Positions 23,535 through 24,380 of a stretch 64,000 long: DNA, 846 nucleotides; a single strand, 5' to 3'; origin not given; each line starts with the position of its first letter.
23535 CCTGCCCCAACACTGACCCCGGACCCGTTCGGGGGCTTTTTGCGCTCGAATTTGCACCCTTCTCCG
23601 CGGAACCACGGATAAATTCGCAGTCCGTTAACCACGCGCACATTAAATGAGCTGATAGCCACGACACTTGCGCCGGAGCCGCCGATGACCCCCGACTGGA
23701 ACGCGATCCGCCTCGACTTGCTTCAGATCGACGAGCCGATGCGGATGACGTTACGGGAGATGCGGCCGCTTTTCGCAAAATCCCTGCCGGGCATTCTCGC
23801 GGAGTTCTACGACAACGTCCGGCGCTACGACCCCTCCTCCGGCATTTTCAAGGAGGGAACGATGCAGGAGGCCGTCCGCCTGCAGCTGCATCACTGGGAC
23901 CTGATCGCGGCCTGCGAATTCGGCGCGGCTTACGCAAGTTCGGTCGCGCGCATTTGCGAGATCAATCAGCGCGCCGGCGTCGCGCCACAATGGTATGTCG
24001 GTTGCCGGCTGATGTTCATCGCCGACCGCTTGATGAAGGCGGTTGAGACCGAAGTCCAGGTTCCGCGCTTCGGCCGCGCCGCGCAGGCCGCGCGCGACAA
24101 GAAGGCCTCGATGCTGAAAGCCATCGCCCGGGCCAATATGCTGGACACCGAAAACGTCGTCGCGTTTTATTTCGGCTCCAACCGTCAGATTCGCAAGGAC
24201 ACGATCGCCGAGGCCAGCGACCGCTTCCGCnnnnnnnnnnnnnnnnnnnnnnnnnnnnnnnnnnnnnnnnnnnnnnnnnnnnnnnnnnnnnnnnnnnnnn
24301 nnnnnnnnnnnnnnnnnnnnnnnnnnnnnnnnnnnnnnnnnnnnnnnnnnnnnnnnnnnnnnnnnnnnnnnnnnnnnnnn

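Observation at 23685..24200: Globin-coupled chemoreceptor lacking the proximal heme histidine (His F8 to Asn)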

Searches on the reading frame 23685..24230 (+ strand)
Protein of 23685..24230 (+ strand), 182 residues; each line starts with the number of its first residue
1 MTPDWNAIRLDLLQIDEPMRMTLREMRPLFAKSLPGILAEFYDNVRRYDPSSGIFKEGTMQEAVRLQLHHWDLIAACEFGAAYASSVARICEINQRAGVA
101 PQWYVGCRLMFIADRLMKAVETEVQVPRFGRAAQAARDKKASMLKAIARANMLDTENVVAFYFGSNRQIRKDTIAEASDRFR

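Call 5: search_solved_structures(query=window:23685-24230:+, max_evalue=10, show_alignments=5)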
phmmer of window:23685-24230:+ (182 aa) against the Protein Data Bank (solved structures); distinct sequences matched with E-value up to 10: 1.
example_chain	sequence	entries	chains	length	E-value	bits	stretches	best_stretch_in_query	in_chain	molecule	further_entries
1or4_A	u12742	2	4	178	0.0018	21.6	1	10-108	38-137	Heme-based aerotactic transducer hemAT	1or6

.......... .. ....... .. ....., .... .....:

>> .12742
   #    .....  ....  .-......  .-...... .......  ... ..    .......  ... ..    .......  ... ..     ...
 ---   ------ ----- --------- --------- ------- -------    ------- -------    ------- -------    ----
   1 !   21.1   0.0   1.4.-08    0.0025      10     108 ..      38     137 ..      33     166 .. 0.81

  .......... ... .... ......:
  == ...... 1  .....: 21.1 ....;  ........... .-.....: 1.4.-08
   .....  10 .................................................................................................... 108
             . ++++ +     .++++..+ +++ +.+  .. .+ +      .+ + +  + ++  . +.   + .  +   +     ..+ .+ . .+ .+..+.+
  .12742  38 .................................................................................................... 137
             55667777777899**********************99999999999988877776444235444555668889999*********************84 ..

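Call 14: search_protein_representatives(protein=window:23685-24230:+)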
Query: 182 residues. Proteins with E-value up to 0.001 (for the whole library): 1018; up to 1e-10: 306; up to 1e-30: 21. The best 150 are listed.
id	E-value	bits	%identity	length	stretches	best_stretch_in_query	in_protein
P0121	6.1e-88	309.5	76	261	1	1-182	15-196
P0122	2.9e-86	304.1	84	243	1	19-182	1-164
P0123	4.3e-82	290.5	75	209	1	1-178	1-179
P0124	2.2e-76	271.9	74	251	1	19-182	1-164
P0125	9.0e-69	247.2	70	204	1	19-182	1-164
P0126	2.1e-67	242.7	73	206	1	1-142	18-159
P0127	2.7e-67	242.4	77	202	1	1-137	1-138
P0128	1.4e-60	220.5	82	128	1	1-116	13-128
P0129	5.3e-48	179.6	62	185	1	38-171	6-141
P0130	3.6e-46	173.6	75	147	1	60-173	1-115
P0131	3.8e-46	173.5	65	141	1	1-123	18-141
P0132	6.9e-44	166.2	70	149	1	1-114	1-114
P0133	1.0e-43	165.6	56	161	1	1-141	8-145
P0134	3.4e-43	163.9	74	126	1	1-101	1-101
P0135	4.1e-38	147.4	66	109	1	60-162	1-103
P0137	1.8e-35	138.8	40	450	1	1-182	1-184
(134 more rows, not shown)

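Call 17: find_related_loci(query=window:23685-24230:+, collection=genome_contigs, flank=3000)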
Query window:23685-24230:+ (182 aa) in genome_contigs; peptide patterns used: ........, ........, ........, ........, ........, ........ (x = any residue, [..] = any of these).
52 stretches matched a pattern; 15 encode a relative of the query (tblastn E <= 1e-3); 15 distinct loci.
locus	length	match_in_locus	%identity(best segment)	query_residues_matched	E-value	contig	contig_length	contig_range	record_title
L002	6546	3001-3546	82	1-182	1e-108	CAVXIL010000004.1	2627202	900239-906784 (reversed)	MAG: uncultured Alphaproteobacteria bacterium isolate MFD03346.bin.1.30 genome assembly, contig: contig_9014, whole geno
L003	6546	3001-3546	83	1-182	6e-107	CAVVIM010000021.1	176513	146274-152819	MAG: uncultured Alphaproteobacteria bacterium isolate MFD01633.bin.1.206 genome assembly, contig: contig_22436, whole ge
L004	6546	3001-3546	82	1-182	1e-106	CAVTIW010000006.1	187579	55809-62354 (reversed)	MAG: uncultured Alphaproteobacteria bacterium isolate MFD06092.bin.2.181 genome assembly, contig: contig_41233, whole ge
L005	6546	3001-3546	79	1-182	9e-105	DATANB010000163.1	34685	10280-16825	MAG TPA_asm: Bradyrhizobium sp. isolate SMAG_U7006 k141_1213166, whole genome shotgun sequence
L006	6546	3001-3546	77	1-182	3e-104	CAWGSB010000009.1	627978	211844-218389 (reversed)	MAG: uncultured Alphaproteobacteria bacterium isolate MFD05942.bin.3.192 genome assembly, contig: contig_27794, whole ge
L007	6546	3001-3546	77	1-182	2e-102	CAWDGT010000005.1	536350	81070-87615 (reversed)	MAG: uncultured Alphaproteobacteria bacterium isolate MFD05942.bin.1.145 genome assembly, contig: contig_27832, whole ge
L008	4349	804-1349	82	1-182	1e-100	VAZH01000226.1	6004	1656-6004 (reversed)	MAG: Alphaproteobacteria bacterium isolate AP_3 14_1009_16_30cm_scaffold_39059, whole genome shotgun sequence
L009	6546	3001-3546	76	1-182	8e-99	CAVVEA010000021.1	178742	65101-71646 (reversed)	MAG: uncultured Alphaproteobacteria bacterium isolate MFD02134.bin.1.91 genome assembly, contig: contig_58960, whole gen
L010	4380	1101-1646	75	1-182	1e-97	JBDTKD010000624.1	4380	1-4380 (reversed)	MAG: Bradyrhizobium sp. isolate cluster2_bin.69 k127_1358132, whole genome shotgun sequence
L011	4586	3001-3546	73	1-182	5e-97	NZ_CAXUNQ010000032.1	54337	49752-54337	MAG: uncultured Bradyrhizobium sp. isolate public_SRR14722133_metawrap_bin.1 public_SRR14722133_metawrap_bin.1_32, whole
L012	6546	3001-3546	73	1-182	5e-95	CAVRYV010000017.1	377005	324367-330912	MAG: uncultured proteobacterium isolate MFD00964.bin.1.303 genome assembly, contig: contig_6258, whole genome shotgun se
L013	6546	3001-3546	73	1-182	6e-90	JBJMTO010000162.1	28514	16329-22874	MAG: Bradyrhizobium sp. isolate 12C16O_48h_50_P10_coass_bin_36 k141_4726496, whole genome shotgun sequence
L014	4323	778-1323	73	1-182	6e-90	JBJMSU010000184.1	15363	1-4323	MAG: Xanthobacteraceae bacterium isolate 12C16O_0h_50_P09_coass_bin_11 k141_3275726, whole genome shotgun sequence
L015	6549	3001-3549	80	1-182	2e-74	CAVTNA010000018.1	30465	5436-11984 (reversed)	MAG: uncultured Alphaproteobacteria bacterium isolate MFD06435.bin.2.165 genome assembly, contig: contig_119475, whole g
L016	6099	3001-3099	48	60-92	8e-5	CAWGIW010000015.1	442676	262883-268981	MAG: uncultured Actinomycetes bacterium isolate MFD09603.bin.2.175 genome assembly, contig: contig_65855, whole genome s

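Call 23: find_homologous_proteins(query=P0137, region=1-175)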
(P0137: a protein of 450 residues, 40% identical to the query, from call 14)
Query P0137, residues 1-175 (175 aa): 2 proteins with E <= 0.001 among 340 candidates.
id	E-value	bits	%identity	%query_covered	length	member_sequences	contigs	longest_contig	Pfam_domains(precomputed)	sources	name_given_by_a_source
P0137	1.2e-112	391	100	100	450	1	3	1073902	PF00015.27,PF11563.15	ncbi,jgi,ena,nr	ncbi:MAG TPA: globin-coupled sensor protein [Xanthobacteraceae bacterium]|nr:globin-coupled sensor p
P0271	7.9e-42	161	45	100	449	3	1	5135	PF00015.27,PF11563.15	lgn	-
